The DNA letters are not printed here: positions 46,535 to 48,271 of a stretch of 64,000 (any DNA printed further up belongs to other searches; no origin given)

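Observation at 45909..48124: The DGR target is a paralogue of the adjacent putative tail-tube protein, implying a diversified domain displayed along or at the tail tube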

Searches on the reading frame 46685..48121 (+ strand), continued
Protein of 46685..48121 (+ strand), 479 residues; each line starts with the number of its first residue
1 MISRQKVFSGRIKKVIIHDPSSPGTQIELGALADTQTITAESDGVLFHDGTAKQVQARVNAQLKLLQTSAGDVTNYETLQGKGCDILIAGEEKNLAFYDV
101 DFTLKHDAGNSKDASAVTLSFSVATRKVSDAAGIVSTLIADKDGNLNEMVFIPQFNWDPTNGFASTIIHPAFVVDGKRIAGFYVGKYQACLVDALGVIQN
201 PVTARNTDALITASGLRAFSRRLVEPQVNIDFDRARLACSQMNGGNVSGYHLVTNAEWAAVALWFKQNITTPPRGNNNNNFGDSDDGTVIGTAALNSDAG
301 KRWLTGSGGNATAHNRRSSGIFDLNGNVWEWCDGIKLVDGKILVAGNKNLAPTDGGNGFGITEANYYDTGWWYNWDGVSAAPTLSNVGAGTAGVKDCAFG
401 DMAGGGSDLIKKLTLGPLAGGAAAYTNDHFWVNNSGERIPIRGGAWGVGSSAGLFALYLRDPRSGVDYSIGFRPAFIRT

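Call 77: search_protein_families(library=pfam, proteins=[L040:13183-14061:+, L040:8625-8996:+, L039:7836-8996:+, L039:6859-7806:+, L040:8239-8619:+, L040:12040-12387:+, L040:12391-12774:+, L040:12758-13168:+], max_evalue=0.1)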
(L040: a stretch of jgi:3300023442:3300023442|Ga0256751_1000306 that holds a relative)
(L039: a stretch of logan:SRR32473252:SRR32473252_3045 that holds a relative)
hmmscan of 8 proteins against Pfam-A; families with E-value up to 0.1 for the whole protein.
L040:13183-14061:+ (293 aa): 2 families
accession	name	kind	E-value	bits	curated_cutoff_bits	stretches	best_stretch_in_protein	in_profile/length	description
PF02018.23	CBM_4_9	-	0.049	14.4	25.9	1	141-241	11-103/136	Carbohydrate binding domain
PF00703.27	Glyco_hydro_2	-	0.065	14.4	23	0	182-249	3-68/109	Glycosyl hydrolases family 2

L040:8625-8996:+ (124 aa): 0 families

L039:7836-8996:+ (387 aa): 0 families

L039:6859-7806:+ (316 aa): 1 family
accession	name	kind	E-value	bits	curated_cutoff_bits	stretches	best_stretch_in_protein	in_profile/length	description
PF18906.5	Phage_tube_2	-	1.2e-17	64.8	27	1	31-299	20-264/266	Phage tail tube protein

L040:8239-8619:+ (127 aa): 1 family
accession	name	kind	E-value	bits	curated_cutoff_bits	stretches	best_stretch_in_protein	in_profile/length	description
PF04173.18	DoxD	-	0.091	13.1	22.7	0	71-97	69-93/167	TQO small subunit DoxD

L040:12040-12387:+ (116 aa): 1 family
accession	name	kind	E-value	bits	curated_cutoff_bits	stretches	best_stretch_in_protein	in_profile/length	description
PF23148.1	Gp77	-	7.4e-10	39.7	27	1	24-110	1-82/84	Podophage GP4 fiber-tail adaptor protein gp77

L040:12391-12774:+ (128 aa): 14 families
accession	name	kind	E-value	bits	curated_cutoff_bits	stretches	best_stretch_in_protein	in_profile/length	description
PF02183.23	HALZ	-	7.9e-05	23.2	28.1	1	87-120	7-40/43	Homeobox associated leucine zipper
PF03961.19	FapA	-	0.00019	21.6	31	1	39-123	138-227/272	Flagellar Assembly Protein A beta solenoid domain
PF13851.11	GAS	-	0.00023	21.1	32.3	1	25-124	29-124/200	Growth-arrest specific micro-tubule binding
PF18652.6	Adhesin_P1_N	-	0.00096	19.8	27.1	1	39-100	44-105/106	Adhesin P1 N-terminal domain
PF08580.15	KAR9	-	0.0052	15.8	24.3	1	53-122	195-265/683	Yeast cortical protein KAR9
PF00170.26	bZIP_1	-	0.013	16.1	27.6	0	45-73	14-42/64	bZIP transcription factor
PF04977.20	DivIC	-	0.019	15.2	28.9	1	86-120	18-52/80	Septum formation initiator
PF21774.3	NagJ_C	-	0.021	16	28.3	0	19-71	9-61/114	Hyaluronidase post-catalytic domain-like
PF16740.10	SKA2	-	0.03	14.6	30.1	0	33-78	22-59/110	Spindle and kinetochore-associated protein 2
PF18210.6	Knl1_RWD_C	-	0.036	14.6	27.8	1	31-71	13-55/151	Knl1 RWD C-terminal domain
PF01920.25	Prefoldin_2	-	0.039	14.4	27.6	1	90-121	67-98/106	Prefoldin subunit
PF12725.13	DUF3810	-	0.049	13.4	28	1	37-120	87-156/311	Protein of unknown function (DUF3810)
PF24423.1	OVT1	-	0.053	14.3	30.9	0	36-119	17-98/100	Major antigen, helical domain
PF25450.1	Rab11-FIP3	-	0.056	14.2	31.9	0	34-123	32-120/125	Rab11-FIP3-like domain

L040:12758-13168:+ (137 aa): 1 family
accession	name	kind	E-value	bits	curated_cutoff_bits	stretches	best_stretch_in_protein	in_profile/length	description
PF00754.31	F5_F8_type_C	-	0.1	13.2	28.2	0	13-46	65-83/127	F5/8 type C domain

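Call 78: get_annotated_region(hit=H2, flank=6000)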
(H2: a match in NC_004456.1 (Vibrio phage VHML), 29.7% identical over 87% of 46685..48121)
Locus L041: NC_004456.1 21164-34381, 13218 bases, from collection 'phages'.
description: Vibrio phage VHML, complete genome.
organism: Vibrio phage VHML (NCBI taxid 207597)
taxonomy: Viruses; Duplodnaviria; Heunggongvirae; Uroviricota; Caudoviricetes; Vhmlvirus; Vhmlvirus VHML
host: Vibrio harveyi; source: -; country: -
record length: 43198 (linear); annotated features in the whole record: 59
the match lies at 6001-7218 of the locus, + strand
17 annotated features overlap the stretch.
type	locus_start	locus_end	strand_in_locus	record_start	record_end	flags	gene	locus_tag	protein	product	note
CDS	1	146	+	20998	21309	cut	-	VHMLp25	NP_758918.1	head decoration protein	putative phage related protein; similar to gi:17545578 phage related protein of Ralstonia solanacearum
CDS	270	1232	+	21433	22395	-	-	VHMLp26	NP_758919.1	major head protein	similar to gi:6723249 unknown protein of phage from Wolbachia sp. wKue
CDS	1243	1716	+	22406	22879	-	-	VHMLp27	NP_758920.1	ORF27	identified by Glimmer 2.0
CDS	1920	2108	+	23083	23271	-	-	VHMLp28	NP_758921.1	ORF28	identified by Glimmer 2.0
CDS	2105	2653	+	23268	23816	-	-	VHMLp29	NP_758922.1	ORF29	similar to gi:6723252 hypothetical protein from Wolbachia sp. wKue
CDS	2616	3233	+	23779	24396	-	-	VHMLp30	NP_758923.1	baseplate assembly protein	putative baseplate spike protein; similar to gi:6723253 Wolbachia sp. wKue protein similar to gpV of P2 phage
CDS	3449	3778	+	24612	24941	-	W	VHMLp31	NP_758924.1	baseplate wedge subunit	putative baseplate assembly protein; gpW; W protein; structural capsid protein; bacteriophage P2-like virions include a ...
CDS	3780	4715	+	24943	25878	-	J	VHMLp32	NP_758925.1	baseplate protein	putative baseplate assembly protein; gpJ; J protein; structural capsid protein; bacteriophage P2-like virions include a ...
CDS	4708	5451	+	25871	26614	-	-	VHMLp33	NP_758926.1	tail protein I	putative baseplate spike protein; similar to gi:9630345 gpI of enterobacteria phage P2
CDS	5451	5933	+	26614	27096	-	-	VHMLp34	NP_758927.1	tail fiber protein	putative tail fibre protein; similar to gi:16766019 Salmonella typhimurium LT2 Fels-2 prophage gene similar to tail ...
CDS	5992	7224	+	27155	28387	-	-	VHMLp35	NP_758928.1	SUMF1/EgtB/PvdO family nonheme iron enzyme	contains conserved domain pfam03781, DUF323 domain of unknown function; similar to gi:11354838 conserved hypothetical ...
CDS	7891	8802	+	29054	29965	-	-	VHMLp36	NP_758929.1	Reverse transcriptase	putative reverse transcriptase/maturase/transposase protein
CDS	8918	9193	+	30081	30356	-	-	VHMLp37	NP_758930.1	ORF38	similar to gi:11348938 hypothetical protein of Pseudomonas aeruginosa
CDS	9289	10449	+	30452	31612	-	FI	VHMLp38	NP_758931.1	tail sheath protein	putative tail contractile sheath protein; FI; structural capsid protein; bacteriophage P2-like virions include a head ...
CDS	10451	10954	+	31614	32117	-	FII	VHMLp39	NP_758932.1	head closure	putative tail tube protein; FII; structural capsid protein; bacteriophage P2-like virions include a head and a tail; ...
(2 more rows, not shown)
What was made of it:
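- Closest known: Vibrio phage VHML ORF35 and other phrog_2889 members. Different: In VHML the gene follows a P2 gpH-like fibre fragment in the baseplate/fibre block of a myovirus (call 78).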
